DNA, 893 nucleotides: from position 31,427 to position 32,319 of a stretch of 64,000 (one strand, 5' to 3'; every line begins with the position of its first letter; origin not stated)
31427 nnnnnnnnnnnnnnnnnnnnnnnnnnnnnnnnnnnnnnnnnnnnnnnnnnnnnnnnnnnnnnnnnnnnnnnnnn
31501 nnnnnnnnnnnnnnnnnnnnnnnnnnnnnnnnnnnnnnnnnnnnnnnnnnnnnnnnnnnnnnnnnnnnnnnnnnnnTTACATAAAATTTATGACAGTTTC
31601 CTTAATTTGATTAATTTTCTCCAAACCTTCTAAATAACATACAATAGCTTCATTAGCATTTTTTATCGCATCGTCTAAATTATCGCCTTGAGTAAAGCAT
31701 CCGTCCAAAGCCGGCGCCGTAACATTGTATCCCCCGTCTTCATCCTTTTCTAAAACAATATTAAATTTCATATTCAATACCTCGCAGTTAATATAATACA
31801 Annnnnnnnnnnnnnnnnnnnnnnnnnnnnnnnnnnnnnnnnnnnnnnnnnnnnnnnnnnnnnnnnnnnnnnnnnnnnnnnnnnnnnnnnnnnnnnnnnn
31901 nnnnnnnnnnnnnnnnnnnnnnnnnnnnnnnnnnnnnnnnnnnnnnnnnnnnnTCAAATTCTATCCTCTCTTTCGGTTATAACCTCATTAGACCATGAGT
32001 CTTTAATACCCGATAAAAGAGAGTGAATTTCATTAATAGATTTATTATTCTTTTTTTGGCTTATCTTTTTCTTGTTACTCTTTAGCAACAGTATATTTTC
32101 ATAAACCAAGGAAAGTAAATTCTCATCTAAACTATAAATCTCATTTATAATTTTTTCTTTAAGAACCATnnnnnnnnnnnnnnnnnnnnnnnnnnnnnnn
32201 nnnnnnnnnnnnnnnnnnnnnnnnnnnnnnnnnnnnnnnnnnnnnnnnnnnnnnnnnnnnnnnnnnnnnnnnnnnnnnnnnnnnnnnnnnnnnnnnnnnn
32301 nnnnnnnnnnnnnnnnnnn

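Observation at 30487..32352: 1.8-kb toxin-antitoxin islet bounded by about 70-bp direct repeats (HEPN/MNT, orphan HicB-like, DUF2281-like ORF)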

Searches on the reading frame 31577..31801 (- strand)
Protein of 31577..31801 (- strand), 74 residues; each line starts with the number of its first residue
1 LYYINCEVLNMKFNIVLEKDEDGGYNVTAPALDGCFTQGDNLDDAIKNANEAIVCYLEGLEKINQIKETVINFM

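Call 8: search_protein_families(library=pfam, proteins=[window:31577-31801:-], max_evalue=0.1)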
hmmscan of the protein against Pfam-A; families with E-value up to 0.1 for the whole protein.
window:31577-31801:- (74 aa): 2 families
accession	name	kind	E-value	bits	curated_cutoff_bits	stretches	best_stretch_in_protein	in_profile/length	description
PF15919.11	HicB_lk_antitox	-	1.6e-13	51.3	27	1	13-65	1-54/123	HicB_like antitoxin of bacterial toxin-antitoxin system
PF17621.7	DUF5508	-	0.0026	17.4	27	1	11-44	129-162/263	Family of unknown function (DUF5508)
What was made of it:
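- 31577..31801 (-): HicB-like antitoxin (64 aa from the called start). It lacks the last 15 codons of the 71-aa homologue, and hicA is deleted. Call 8 (PF15919, 1.6e-13).
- Checked: HicB-like: 31577-31801(-), PF15919, E 1.6e-13 (call 8).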

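Call 29: search_protein_families(library=ncbifam, proteins=[window:31577-31801:-], max_evalue=1)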
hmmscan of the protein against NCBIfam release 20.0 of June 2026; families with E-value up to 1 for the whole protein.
window:31577-31801:- (74 aa): 1 family
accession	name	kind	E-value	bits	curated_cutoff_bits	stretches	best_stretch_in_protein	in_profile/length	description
NF050179.1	Ecoli_YpjCB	exception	0.0007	18.5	650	1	12-44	340-372/465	YpjCB family protein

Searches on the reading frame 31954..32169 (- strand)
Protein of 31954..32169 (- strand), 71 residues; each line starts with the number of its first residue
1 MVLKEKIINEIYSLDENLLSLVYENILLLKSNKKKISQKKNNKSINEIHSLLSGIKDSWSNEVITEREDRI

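Call 8: search_protein_families(library=pfam, proteins=[window:31954-32169:-], max_evalue=0.1)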
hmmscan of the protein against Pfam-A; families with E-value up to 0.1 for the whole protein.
window:31954-32169:- (71 aa): 0 families

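Call 29: search_protein_families(library=ncbifam, proteins=[window:31954-32169:-], max_evalue=1)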
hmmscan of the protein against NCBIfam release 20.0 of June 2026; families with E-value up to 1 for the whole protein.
window:31954-32169:- (71 aa): 2 families
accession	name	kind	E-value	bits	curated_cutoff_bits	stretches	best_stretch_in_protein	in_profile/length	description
NF011547.0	PRK14976.1-4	equivalog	0.003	16.9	305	1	4-51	126-175/291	5'-3' exonuclease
NF011546.0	PRK14976.1-3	equivalog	0.016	14.5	347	1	9-52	135-178/297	5'-3' exonuclease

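Call 30: search_protein_families(library=pfam, proteins=[window:31954-32169:-], max_evalue=10)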
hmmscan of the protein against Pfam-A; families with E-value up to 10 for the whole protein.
window:31954-32169:- (71 aa): 0 families

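Call 56: find_homologous_proteins(query=window:31954-32169:-, max_evalue=0.001)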
Query window:31954-32169:- (71 aa): 2 proteins with E <= 0.001 among 6 candidates.
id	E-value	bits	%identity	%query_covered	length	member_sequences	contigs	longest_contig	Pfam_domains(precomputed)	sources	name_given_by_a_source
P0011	4.4e-34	132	100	100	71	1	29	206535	-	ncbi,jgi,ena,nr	ncbi:MAG TPA: hypothetical protein PK385_00260 [Spirochaetota bacterium]|jgi:hypothetical protein|nr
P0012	2.3e-25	105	82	100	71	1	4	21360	-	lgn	-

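Call 58: find_encoding_contigs(protein=P0012, flank=10000, max_places=4)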
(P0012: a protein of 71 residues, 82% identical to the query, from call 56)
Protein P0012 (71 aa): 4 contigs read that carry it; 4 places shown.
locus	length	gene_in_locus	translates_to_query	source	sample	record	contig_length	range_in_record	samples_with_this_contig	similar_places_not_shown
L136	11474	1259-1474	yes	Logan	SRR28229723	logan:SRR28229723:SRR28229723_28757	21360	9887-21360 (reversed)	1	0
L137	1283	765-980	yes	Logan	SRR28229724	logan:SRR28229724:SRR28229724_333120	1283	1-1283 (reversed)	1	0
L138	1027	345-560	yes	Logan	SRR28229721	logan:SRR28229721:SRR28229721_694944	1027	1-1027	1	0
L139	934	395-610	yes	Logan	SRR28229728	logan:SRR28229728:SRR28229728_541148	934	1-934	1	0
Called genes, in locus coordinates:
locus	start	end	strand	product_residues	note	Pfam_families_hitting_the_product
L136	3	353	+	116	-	?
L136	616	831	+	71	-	PF15919:HicB_lk_antitox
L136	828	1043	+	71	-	PF07927:HicA_toxin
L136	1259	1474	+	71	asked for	-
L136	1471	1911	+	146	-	PF01850:PIN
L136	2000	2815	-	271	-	PF04389:Peptidase_M28, PF16254:DUF4910 (faint)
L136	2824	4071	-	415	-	PF07690:MFS_1, PF00083:Sugar_tr (faint), PF13347:MFS_2 (weak), PF07690:MFS_1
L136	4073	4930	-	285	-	PF02811:PHP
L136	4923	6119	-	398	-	PF00534:Glycos_transf_1, PF13692:Glyco_trans_1_4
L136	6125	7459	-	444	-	PF02397:Bac_transf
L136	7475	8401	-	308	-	PF01040:UbiA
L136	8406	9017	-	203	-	-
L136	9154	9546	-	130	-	PF05016:ParE_toxin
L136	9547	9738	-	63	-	-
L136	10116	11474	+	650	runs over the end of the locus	PF00069:Pkinase, PF07714:PK_Tyr_Ser-Thr, PF14531:Kinase-like (weak)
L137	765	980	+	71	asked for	-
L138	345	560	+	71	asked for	-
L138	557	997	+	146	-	PF01850:PIN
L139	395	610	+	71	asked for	-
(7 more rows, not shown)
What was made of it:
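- Checked: An 82%-identical homologue overlaps a PIN gene by 4 nt (call 58).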

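Call 95: search_protein_representatives(protein=window:31954-32169:-)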
Query: 71 residues. Proteins with E-value up to 0.001 (for the whole library): 23; up to 1e-10: 1; up to 1e-30: 1. The best 23 are listed.
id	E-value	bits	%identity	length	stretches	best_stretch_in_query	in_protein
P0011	1.4e-34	132.2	100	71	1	1-71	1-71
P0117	1.2e-10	56.9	48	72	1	1-71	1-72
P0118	5.1e-10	55.0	46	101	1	1-71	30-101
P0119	6.8e-08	48.3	41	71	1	2-71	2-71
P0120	1.0e-06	44.6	44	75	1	2-71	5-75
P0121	8.7e-06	41.7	39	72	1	1-71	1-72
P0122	1.1e-05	41.4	43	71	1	2-71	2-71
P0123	2.8e-05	40.1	33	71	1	3-71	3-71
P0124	3.7e-05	39.7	44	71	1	1-70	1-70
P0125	5.8e-05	39.1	39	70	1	2-70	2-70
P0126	1.1e-04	38.2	44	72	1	1-71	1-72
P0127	1.1e-04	38.2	41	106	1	1-71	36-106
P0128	1.5e-04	37.8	38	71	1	1-71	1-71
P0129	1.8e-04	37.5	38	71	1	1-71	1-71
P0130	2.5e-04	37.1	38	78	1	3-71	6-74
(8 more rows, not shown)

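Call 97: search_protein_families(library=pfam, alignment_id=A4, max_evalue=1)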
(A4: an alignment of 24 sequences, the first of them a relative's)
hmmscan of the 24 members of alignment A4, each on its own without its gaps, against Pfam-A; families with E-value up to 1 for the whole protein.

A. member 1, P0011 (71 aa): 0 families

B. families by the number of members that match (of 24 scanned): 16 families
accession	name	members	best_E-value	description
PF16320.10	Ribosomal_L12_N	2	0.0052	Ribosomal protein L7/L12 dimerisation domain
PF12119.13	DUF3581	1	0.0099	Protein of unknown function (DUF3581)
PF03341.19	Pox_mRNA-cap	1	0.012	Poxvirus mRNA capping enzyme, small subunit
PF03286.19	Pox_Ag35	1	0.02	Pox virus Ag35 surface protein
PF16187.10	Peptidase_M16_M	1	0.05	Middle or third domain of peptidase_M16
PF08855.15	DUF1825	1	0.059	Domain of unknown function (DUF1825)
PF10874.13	DUF2746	1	0.078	Protein of unknown function (DUF2746)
PF11035.13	SNAPC2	1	0.086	Small nuclear RNA activating complex (SNAPc), subunit 2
PF23856.1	DUF7219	1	0.088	Family of unknown function (DUF7219)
PF06838.17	Met_gamma_lyase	1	0.11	Methionine gamma-lyase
PF24596.1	DUF7620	1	0.12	Family of unknown function (DUF7620)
PF18258.6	IL4_i_Ig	1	0.15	Interleukin-4 inducing immunoglobulin-binding domain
PF01280.26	Ribosomal_L19e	1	0.15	Ribosomal protein L19e, N-terminal domain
PF17758.7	Prot_ATP_ID_OB_N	1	0.21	Proteasomal ATPase OB N-terminal domain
PF20480.3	DUF6720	1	0.21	Family of unknown function (DUF6720)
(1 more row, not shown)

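Call 98: search_solved_structures(query=A4, max_evalue=10)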
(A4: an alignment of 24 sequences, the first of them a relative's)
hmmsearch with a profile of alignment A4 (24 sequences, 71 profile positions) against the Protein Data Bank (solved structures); distinct sequences matched with E-value up to 10: 6.
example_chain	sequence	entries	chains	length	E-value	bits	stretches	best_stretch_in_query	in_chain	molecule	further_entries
1qx7_D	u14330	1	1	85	0.15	15.5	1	18-53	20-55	Small conductance calcium-activated potassium channel protein 2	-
5wbx_B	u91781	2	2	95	0.18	15.2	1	18-53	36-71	Small conductance calcium-activated potassium channel protein 2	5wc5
6ale_B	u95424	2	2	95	0.19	15.1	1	18-53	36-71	Small conductance calcium-activated potassium channel protein 2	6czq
1g4y_B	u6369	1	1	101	0.22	15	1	18-53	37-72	CALCIUM-ACTIVATED POTASSIUM CHANNEL RSK2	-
1kkd_A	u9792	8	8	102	0.22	14.9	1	18-53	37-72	Small conductance calcium-activated potassium channel protein 2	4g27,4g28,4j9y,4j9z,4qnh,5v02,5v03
4uot_A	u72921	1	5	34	5.5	10.5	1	5-35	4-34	DESIGNED HELICAL BUNDLE 5H2L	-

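Call 99: find_encoding_contigs(protein=P0117, flank=2500, max_places=3)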
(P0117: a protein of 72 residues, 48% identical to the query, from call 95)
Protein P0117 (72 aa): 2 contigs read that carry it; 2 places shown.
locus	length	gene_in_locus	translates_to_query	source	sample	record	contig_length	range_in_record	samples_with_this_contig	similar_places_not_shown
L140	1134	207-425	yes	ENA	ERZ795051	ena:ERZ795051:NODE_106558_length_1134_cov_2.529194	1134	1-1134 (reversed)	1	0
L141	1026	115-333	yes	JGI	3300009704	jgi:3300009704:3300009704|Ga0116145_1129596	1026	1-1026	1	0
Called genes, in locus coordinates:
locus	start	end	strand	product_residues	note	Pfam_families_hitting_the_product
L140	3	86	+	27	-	?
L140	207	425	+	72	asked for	-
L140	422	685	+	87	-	-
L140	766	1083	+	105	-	-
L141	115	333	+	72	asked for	-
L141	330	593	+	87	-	-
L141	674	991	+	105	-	-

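Call 100: find_encoding_contigs(protein=P0119, flank=2500, max_places=3)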
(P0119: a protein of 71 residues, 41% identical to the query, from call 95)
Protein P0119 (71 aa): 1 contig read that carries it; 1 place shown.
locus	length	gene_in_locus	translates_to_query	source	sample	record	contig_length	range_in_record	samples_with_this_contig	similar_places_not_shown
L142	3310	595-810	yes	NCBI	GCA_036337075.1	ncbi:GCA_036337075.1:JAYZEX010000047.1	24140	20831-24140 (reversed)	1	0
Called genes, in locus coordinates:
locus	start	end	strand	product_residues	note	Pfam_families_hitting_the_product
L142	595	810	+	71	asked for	-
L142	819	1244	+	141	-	-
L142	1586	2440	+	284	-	-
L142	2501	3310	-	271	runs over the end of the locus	PF00528:BPD_transp_1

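Call 101: search_protein_families(library=pfam, proteins=[L142:819-1244:+, L140:422-685:+, L140:766-1083:+, L136:1471-1911:+, L136:3-353:+], max_evalue=1)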
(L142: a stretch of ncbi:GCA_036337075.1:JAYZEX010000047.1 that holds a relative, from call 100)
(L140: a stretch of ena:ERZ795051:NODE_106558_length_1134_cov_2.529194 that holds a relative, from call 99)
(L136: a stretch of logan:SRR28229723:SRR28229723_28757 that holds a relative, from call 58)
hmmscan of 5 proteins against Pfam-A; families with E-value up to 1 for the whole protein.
L142:819-1244:+ (141 aa): 1 family
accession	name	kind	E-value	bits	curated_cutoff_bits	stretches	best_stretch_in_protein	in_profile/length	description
PF01850.27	PIN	-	0.00025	22.1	23.6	1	2-127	4-114/120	PIN domain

L140:422-685:+ (87 aa): 1 family
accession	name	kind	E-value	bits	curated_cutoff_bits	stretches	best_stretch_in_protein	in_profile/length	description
PF01850.27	PIN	-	0.00015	22.8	23.6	1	3-69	1-68/120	PIN domain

L140:766-1083:+ (105 aa): 0 families

L136:1471-1911:+ (146 aa): 1 family
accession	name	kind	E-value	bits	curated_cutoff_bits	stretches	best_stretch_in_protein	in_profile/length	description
PF01850.27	PIN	-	9.9e-11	42.7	23.6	1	3-111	1-98/120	PIN domain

L136:3-353:+ (116 aa): 0 families
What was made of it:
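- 31926..31957 (-): Stub of a PIN (VapC-like) toxin gene. Eleven codons (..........) remain and the rest is deleted. Call 101: L136 PIN matches PF01850 at 9.9e-11.
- On VapBC: An intact PIN gene is present in L136, L142 and L140 (calls 58, 101).
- Checked: Homologues at 41-48% identity also precede PIN ORFs (calls 99-101).
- ORF71 homologues precede PIN genes in three of three contexts (calls 58, 99-101).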
